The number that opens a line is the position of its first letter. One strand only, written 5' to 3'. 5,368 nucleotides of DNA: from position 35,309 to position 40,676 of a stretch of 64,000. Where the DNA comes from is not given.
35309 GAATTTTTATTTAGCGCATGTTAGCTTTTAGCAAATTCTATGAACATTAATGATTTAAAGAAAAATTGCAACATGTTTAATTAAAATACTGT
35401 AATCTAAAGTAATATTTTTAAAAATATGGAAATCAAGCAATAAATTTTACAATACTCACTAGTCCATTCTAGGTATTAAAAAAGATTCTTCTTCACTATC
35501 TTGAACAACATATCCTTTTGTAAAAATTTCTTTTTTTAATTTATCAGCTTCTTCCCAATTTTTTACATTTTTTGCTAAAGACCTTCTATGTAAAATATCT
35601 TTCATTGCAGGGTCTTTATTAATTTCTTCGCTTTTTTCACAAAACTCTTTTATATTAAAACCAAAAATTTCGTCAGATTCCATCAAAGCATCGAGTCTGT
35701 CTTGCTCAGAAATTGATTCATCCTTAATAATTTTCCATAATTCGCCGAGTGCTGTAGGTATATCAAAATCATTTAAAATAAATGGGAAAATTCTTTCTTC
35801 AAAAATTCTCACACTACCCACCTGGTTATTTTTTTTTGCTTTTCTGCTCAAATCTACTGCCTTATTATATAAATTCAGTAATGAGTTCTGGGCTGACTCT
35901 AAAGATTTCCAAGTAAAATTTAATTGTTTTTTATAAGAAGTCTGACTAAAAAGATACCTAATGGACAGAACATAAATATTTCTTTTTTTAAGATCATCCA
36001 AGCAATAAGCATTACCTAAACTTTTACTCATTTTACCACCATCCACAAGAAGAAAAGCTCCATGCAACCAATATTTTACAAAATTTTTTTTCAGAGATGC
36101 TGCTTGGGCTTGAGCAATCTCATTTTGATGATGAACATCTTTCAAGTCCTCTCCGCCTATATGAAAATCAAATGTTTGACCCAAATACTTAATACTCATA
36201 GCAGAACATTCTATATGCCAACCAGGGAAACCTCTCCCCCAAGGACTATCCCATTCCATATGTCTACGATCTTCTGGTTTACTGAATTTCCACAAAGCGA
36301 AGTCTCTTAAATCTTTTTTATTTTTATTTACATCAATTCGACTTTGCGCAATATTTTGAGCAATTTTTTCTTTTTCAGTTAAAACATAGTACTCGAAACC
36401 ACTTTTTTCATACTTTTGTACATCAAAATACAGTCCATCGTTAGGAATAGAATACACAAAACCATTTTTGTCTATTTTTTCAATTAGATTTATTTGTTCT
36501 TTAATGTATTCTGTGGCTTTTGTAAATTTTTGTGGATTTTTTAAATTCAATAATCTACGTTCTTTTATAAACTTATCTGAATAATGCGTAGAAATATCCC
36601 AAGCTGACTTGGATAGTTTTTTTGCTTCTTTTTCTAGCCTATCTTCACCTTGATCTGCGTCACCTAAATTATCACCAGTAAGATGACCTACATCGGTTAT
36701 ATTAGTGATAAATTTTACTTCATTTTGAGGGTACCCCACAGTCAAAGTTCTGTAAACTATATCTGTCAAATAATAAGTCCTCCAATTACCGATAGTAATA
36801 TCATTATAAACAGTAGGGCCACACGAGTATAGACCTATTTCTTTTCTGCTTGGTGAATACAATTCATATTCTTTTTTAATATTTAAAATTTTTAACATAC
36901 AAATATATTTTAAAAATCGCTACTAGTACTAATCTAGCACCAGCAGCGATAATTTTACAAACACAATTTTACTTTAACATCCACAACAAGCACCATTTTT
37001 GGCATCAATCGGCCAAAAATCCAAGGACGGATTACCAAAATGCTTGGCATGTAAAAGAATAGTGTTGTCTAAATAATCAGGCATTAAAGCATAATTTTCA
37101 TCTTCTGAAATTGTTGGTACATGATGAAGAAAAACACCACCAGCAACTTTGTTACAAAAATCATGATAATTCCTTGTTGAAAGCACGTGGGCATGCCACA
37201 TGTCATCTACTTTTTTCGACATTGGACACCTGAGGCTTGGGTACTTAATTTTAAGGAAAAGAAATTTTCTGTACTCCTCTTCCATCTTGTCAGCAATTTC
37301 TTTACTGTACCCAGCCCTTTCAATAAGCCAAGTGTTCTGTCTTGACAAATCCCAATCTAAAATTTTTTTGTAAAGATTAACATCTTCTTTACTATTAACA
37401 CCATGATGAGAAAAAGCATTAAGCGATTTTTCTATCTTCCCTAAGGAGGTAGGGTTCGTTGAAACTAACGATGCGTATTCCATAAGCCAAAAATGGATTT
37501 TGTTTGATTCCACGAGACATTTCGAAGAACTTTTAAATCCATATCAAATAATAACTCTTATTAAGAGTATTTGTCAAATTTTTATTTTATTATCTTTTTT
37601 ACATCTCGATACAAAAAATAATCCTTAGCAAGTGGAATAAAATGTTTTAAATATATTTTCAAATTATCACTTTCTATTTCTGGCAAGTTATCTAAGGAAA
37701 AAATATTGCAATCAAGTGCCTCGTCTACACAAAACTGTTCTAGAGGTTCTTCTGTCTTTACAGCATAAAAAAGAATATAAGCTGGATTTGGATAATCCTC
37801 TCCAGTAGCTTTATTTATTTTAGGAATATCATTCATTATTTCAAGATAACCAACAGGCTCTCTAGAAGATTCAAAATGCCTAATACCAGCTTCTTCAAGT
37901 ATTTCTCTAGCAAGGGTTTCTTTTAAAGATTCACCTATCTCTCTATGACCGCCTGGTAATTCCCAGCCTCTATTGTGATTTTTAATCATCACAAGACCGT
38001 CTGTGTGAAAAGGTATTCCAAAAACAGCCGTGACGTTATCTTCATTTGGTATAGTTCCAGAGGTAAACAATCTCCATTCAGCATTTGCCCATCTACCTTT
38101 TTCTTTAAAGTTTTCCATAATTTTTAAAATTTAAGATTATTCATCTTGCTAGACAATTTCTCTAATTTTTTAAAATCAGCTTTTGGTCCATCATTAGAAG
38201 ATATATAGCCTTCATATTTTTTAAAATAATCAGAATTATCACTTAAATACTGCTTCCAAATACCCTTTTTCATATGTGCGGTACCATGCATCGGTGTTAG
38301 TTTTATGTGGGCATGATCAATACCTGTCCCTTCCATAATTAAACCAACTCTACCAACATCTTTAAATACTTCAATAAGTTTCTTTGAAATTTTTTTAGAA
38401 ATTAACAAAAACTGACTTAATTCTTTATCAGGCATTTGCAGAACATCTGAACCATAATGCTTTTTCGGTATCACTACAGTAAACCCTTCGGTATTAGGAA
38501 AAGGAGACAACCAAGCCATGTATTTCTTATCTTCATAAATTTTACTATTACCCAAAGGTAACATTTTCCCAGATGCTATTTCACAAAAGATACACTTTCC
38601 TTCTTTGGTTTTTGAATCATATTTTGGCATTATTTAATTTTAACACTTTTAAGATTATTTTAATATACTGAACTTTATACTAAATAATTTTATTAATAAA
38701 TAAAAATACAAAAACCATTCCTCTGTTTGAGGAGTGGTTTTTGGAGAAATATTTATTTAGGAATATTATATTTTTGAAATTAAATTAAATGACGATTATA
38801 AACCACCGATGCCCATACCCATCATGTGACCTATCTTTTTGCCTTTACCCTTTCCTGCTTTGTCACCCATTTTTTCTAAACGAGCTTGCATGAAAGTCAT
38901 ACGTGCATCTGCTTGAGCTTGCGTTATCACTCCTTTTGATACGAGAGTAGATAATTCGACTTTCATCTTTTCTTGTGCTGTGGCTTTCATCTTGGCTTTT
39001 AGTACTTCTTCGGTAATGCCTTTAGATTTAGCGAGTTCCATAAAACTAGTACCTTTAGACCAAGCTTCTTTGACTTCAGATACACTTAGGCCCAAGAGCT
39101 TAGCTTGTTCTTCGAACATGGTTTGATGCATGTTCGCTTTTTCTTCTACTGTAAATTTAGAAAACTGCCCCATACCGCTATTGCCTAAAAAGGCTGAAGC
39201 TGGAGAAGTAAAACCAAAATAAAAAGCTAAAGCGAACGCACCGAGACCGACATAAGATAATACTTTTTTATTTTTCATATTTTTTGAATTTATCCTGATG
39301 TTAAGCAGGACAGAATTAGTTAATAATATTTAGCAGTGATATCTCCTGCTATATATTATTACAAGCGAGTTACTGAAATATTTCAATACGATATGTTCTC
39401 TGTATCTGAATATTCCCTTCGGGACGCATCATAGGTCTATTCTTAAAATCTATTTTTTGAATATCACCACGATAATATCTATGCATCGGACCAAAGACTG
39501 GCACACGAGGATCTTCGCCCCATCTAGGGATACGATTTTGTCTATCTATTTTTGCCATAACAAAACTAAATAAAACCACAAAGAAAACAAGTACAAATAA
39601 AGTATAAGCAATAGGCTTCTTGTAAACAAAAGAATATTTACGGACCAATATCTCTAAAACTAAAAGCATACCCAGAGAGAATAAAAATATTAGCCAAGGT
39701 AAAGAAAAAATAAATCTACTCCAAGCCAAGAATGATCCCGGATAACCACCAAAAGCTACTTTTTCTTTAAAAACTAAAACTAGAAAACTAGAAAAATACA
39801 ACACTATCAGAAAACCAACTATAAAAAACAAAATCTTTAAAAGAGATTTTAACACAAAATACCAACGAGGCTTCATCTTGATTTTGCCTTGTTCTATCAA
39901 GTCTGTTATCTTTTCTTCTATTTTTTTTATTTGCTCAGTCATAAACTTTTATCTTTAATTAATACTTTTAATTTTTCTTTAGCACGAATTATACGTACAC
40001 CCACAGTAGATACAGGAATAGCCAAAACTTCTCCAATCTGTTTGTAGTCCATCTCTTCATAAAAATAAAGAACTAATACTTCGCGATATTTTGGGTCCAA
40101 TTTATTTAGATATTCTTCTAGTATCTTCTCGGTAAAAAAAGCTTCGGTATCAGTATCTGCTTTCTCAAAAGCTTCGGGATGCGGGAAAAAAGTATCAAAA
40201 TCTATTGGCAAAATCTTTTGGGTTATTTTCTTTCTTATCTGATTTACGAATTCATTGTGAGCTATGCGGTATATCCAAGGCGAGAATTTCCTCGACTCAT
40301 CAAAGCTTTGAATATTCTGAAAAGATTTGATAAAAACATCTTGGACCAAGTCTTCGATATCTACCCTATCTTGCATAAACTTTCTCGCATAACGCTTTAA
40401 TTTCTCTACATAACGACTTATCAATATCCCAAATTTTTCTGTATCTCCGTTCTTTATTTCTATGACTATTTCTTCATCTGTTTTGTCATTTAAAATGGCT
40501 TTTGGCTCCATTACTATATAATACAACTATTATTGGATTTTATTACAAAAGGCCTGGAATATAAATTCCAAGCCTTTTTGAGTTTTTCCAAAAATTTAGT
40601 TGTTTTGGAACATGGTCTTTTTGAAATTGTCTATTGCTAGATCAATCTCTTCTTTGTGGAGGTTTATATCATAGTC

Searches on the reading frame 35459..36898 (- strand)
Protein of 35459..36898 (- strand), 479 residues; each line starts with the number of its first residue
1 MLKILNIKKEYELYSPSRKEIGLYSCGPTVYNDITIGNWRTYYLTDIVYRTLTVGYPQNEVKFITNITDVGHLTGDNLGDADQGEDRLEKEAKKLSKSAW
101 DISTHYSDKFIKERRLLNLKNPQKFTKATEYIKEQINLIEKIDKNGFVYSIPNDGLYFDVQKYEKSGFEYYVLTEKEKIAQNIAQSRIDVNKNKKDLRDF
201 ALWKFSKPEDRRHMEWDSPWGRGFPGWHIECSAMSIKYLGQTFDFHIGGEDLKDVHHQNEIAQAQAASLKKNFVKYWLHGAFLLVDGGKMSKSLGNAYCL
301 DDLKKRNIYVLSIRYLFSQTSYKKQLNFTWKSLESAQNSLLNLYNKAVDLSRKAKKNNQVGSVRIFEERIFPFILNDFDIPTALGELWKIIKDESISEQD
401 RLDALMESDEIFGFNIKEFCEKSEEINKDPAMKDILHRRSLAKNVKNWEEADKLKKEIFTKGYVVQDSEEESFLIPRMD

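Call 59: search_protein_families(library=pfam, proteins=[window:35459-36898:-], max_evalue=0.0001)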
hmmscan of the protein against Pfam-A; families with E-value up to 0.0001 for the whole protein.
window:35459-36898:- (479 aa): 2 families
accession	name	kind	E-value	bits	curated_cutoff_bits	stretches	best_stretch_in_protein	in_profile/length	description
PF01406.26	tRNA-synt_1e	-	1.1e-79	268.4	27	1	18-337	7-300/301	tRNA synthetases class I (C) catalytic domain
PF09334.17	tRNA-synt_1g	-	5.2e-05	22.6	20.1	0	276-341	314-379/391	tRNA synthetases class I (M)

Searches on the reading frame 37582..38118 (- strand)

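Call 59: search_protein_families(library=pfam, proteins=[window:37582-38118:-], max_evalue=0.0001)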
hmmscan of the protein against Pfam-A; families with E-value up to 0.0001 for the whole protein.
window:37582-38118:- (178 aa): 1 family
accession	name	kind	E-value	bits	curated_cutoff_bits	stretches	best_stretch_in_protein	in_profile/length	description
PF00293.34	NUDIX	-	1.9e-12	47.8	21.1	1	31-152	5-127/134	NUDIX domain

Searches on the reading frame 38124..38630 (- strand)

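Call 59: search_protein_families(library=pfam, proteins=[window:38124-38630:-], max_evalue=0.0001)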
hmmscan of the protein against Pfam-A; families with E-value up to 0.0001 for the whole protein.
window:38124-38630:- (168 aa): 1 family
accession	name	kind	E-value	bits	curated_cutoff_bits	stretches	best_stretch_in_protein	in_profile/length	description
PF01230.28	HIT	-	3.3e-08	34.5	21.5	1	29-92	7-69/98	HIT domain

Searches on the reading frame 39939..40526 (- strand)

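Call 59: search_protein_families(library=pfam, proteins=[window:39939-40526:-], max_evalue=0.0001)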
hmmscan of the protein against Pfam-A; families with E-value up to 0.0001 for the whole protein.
window:39939-40526:- (195 aa): 4 families
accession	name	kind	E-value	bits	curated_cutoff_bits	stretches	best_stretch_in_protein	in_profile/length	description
PF04542.20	Sigma70_r2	-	1.3e-19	70.2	24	1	35-100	1-68/71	Sigma-70 region 2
PF08281.18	Sigma70_r4_2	-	3.1e-15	56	25.7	1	135-186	3-54/54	Sigma-70, region 4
PF04545.22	Sigma70_r4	-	2.5e-11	43.3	24.1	1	140-187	2-49/50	Sigma-70, region 4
PF07638.17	Sigma70_ECF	-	3.9e-05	24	21.1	0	20-186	7-179/185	ECF sigma factor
